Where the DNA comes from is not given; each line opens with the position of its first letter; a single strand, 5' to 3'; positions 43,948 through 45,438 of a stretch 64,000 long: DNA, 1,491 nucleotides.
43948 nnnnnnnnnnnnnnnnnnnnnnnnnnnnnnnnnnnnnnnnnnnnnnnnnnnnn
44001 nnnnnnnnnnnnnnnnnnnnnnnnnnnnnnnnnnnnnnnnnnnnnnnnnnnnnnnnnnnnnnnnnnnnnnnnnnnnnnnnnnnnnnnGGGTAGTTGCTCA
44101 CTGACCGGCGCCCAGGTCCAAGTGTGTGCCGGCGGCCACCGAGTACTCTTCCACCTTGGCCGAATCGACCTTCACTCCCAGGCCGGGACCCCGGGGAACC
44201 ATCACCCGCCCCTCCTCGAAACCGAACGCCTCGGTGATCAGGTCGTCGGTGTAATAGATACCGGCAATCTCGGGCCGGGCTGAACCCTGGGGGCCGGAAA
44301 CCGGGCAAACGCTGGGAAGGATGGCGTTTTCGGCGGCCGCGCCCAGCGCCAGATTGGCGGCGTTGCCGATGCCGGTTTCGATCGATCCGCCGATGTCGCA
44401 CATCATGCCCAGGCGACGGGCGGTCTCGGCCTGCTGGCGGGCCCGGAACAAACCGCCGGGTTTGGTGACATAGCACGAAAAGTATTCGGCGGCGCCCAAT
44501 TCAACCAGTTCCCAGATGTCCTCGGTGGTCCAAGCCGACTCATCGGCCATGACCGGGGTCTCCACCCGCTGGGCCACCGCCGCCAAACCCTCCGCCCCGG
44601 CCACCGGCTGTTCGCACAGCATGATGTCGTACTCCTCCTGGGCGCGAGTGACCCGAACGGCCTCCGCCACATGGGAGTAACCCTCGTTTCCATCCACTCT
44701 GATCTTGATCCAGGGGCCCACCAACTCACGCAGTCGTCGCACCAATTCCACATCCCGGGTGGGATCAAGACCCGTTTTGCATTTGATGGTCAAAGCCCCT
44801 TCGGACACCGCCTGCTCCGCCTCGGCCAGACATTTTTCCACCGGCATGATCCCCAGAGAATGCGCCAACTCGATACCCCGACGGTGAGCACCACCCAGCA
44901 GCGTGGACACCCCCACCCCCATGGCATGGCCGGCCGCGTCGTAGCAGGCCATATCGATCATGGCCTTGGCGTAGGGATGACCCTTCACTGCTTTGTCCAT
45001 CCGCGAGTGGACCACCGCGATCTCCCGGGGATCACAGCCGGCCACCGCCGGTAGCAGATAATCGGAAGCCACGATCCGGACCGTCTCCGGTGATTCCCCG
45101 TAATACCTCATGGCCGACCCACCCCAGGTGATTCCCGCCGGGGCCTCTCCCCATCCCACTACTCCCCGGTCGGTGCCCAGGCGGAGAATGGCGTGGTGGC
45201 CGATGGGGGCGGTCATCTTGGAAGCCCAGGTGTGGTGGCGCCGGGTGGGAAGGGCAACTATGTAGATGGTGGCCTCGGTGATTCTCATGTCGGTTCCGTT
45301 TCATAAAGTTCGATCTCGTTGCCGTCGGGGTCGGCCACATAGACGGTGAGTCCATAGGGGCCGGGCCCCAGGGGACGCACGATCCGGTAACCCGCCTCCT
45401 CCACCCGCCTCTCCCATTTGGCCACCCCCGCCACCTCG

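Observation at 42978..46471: Four-gene minus-strand operon: tautomerase, isochorismatase-VOC fusion, enolase-superfamily enzyme, opine dehydrogenase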

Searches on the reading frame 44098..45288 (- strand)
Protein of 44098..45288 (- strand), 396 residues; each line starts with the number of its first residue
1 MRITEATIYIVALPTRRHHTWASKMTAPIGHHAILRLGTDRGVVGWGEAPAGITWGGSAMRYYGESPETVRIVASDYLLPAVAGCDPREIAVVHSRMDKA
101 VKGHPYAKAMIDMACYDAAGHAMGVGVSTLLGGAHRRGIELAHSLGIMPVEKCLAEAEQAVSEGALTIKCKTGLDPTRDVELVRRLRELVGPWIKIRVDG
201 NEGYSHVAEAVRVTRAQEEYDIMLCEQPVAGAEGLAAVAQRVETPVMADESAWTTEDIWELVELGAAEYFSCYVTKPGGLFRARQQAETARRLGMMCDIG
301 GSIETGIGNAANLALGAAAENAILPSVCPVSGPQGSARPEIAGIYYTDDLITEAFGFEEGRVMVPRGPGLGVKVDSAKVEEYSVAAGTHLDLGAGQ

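Call 5: search_protein_families(library=pfam, proteins=[window:44098-45288:-], max_evalue=0.01)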
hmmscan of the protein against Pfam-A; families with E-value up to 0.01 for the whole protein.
window:44098-45288:- (396 aa): 2 families
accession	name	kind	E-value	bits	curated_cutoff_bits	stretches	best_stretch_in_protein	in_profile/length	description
PF13378.12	MR_MLE_C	-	6.2e-45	154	29.4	1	154-376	3-217/219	Enolase C-terminal domain-like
PF02746.21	MR_MLE_N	-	8.1e-15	55.5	22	1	9-132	5-117/117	Mandelate racemase / muconate lactonizing enzyme, N-terminal domain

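Call 6: search_protein_families(library=ncbifam, proteins=[window:44098-45288:-], max_evalue=0.01)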
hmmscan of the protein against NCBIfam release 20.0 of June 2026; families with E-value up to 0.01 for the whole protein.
window:44098-45288:- (396 aa): 17 families
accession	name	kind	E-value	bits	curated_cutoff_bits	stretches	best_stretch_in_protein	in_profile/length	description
TIGR02534.1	mucon_cyclo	subfamily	4.3e-62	210.3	334.95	1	9-383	7-366/368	muconate/chloromuconate family cycloisomerase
NF043002.1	HProlDhtase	equivalog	2.6e-36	125.2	500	1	1-311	1-303/366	cis-3-hydroxy-L-proline dehydratase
TIGR01928.1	menC_lowGC_arch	equivalog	2.3e-30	105.8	200.65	1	23-323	14-304/325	o-succinylbenzoate synthase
NF041118.1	A_G_epim_Thtga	equivalog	6.9e-29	101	500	1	37-318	36-310/341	L-Ala-D/L-Glu epimerase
NF010624.0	PRK14017.1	equivalog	7e-24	84.6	311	1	33-383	16-361/382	galactonate dehydratase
NF047820.1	TalGalacDh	equivalog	8.3e-22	77.6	500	1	84-291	78-295/371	L-talarate/galactarate dehydratase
NF002782.0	PRK02901.1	equivalog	4.9e-19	68.5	288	1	162-320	100-259/328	o-succinylbenzoate synthase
NF040790.2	glucon_galact_dh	equivalog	1.9e-18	66.5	750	1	107-386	93-373/390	bifunctional D-gluconate/D-galactonate dehydratase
NF042940.1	racemase_DgcA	equivalog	3.3e-17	62.7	400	1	106-320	83-289/323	N-acetyl-D-Glu racemase DgcA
NF040866.1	AraD_Arch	equivalog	3.4e-17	62.5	650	1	109-384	105-371/372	arabinonate dehydratase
NF043051.1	ManoateDhtManD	equivalog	9.7e-17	60.9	550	2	181-384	193-385/403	D-mannonate dehydratase ManD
NF011654.0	PRK15072.1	subfamily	2.7e-14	52.9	430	2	181-383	194-385/404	D-galactonate dehydratase family protein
TIGR01927.1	menC_gam_Gplu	equivalog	2.8e-14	53.1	130.55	1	159-321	119-284/307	o-succinylbenzoate synthase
NF011708.0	PRK15129.1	equivalog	1.6e-09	37.3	343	1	107-316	87-290/321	L-Ala-D/L-Glu epimerase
NF002739.0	PRK02714.1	equivalog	3.6e-09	36.5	259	1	151-317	120-288/320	o-succinylbenzoate synthase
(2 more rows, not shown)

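Call 19: search_solved_structures(query=window:44098-45288:-, max_evalue=1e-10)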
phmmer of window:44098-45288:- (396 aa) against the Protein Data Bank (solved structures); distinct sequences matched with E-value up to 1e-10: 71 (the best 60 are shown).
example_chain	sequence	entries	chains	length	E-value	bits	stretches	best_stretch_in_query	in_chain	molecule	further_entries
3i4k_A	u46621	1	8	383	1.3e-45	159.5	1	9-389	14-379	Muconate lactonizing enzyme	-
2p88_A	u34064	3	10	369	1.8e-40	142.5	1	1-346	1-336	Mandelate racemase/muconate lactonizing enzyme family protein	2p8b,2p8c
4m0x_A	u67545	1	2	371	2.8e-40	141.9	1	3-383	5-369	Chloromuconate cycloisomerase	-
3dg3_A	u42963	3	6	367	2.4e-38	135.5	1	29-382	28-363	Muconate cycloisomerase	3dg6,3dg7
3eez_A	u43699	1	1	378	8.6e-38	133.7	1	1-303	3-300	putative Mandelate racemase/muconate lactonizing enzyme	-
3fcp_A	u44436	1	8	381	4.9e-36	127.9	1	7-389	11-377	L-Ala-D/L-Glu epimerase, a muconate lactonizing enzyme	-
3jva_A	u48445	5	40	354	6.5e-36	127.5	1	29-322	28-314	Dipeptide Epimerase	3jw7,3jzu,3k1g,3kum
2muc_A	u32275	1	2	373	8.5e-35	123.8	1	8-381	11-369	PROTEIN (MUCONATE CYCLOISOMERASE)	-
1jpm_A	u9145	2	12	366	9.5e-35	123.7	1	13-319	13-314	L-Ala-D/L-Glu Epimerase | similar to chloromuconate cycloisomerase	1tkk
3my9_A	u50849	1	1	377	1.2e-34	123.3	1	33-379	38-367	Muconate cycloisomerase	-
1muc_A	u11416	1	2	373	1.3e-34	123.2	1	8-380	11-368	MUCONATE LACTONIZING ENZYME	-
1bkh_A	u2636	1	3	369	1.4e-34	123.1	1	8-380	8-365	MUCONATE LACTONIZING ENZYME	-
3muc_A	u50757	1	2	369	1.5e-34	123.1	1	8-380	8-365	PROTEIN (MUCONATE CYCLOISOMERASE)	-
1f9c_A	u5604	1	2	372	8.3e-34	120.6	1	8-382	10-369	PROTEIN (MUCONATE CYCLOISOMERASE I)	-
2qde_A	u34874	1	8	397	1.3e-33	119.9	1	2-377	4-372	Mandelate racemase/muconate lactonizing enzyme family protein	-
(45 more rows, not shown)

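Call 79: find_homologous_proteins(query=window:44098-45288:-, max_evalue=1e-40)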
Query window:44098-45288:- (396 aa): 2310 proteins with E <= 1e-40 among 8000 candidates; the best 120 are listed.
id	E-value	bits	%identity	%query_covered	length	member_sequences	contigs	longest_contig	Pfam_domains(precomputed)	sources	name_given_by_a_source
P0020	1.9e-244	829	94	99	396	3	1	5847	PF13378.13,PF02746.22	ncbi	-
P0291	9.7e-234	794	89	100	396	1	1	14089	PF13378.13,PF02746.22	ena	-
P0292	3.3e-232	789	88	100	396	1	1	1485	PF13378.13,PF02746.22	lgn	-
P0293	1.6e-231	786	88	100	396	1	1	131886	PF13378.13,PF02746.22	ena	-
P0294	6.5e-231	784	87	100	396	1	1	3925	PF13378.13,PF02746.22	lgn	-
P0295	3.7e-230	782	88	99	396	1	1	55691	PF13378.13,PF02746.22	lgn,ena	-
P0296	5.3e-230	781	88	100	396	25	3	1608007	PF13378.13,PF02746.22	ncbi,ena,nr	ncbi:MAG: mandelate racemase [bacterium]|nr:mandelate racemase [bacterium] MDE0502338.1 mandelate ra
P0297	2.3e-229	779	88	100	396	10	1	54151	PF13378.13,PF02746.22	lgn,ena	-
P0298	9.9e-229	777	87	99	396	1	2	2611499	PF13378.13,PF02746.22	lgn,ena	-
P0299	1.5e-228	777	87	99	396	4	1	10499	PF13378.13,PF02746.22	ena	-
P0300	6.3e-228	775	87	99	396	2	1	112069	PF13378.13,PF02746.22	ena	-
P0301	6.4e-228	775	87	100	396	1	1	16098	PF13378.13,PF02746.22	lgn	-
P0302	1.6e-227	773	86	99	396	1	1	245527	PF13378.13,PF02746.22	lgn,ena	-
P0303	2.0e-227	773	87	100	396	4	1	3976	PF13378.13,PF02746.22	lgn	-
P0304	5.8e-227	771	87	99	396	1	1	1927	PF13378.13,PF02746.22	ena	-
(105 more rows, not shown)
